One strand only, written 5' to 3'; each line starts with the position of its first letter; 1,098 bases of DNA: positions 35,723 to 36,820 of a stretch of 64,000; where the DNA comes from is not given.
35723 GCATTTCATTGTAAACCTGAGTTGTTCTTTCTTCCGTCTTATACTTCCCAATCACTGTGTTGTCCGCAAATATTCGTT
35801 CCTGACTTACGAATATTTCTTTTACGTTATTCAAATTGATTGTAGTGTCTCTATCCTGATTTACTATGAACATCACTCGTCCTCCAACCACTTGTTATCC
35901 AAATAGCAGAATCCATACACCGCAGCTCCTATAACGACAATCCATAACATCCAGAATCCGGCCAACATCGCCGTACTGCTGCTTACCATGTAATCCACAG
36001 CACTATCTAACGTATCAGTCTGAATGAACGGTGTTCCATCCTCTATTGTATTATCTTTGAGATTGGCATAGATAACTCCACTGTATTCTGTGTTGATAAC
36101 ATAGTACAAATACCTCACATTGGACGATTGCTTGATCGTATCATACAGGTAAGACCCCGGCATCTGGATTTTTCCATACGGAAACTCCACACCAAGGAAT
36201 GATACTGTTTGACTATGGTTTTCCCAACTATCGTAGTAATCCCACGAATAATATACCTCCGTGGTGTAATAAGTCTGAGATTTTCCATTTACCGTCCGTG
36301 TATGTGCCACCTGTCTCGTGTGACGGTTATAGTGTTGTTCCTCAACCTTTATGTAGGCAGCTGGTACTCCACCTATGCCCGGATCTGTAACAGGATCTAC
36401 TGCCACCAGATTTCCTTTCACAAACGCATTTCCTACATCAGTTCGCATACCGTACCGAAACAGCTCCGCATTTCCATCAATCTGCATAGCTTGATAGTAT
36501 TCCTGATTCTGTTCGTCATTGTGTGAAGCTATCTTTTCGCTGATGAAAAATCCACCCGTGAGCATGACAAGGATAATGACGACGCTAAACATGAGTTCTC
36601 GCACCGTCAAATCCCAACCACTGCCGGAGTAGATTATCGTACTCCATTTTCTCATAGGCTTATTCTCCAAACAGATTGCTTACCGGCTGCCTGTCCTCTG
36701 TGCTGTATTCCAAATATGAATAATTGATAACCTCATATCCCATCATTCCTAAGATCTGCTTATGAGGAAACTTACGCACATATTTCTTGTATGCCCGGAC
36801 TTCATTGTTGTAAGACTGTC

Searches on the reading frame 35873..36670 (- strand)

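Call 67: search_protein_families(library=pfam, proteins=[window:35873-36670:-], max_evalue=0.001)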
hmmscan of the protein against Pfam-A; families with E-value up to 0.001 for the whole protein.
window:35873-36670:- (265 aa): 0 families

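Call 83: search_protein_families(library=phrogs, proteins=[window:35873-36670:-], max_evalue=0.001)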
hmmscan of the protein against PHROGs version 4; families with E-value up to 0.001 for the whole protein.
window:35873-36670:- (265 aa): 1 family
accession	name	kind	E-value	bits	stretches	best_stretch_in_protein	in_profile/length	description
phrog_3886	-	unknown function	7.4e-63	213.2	1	20-263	7-263/263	-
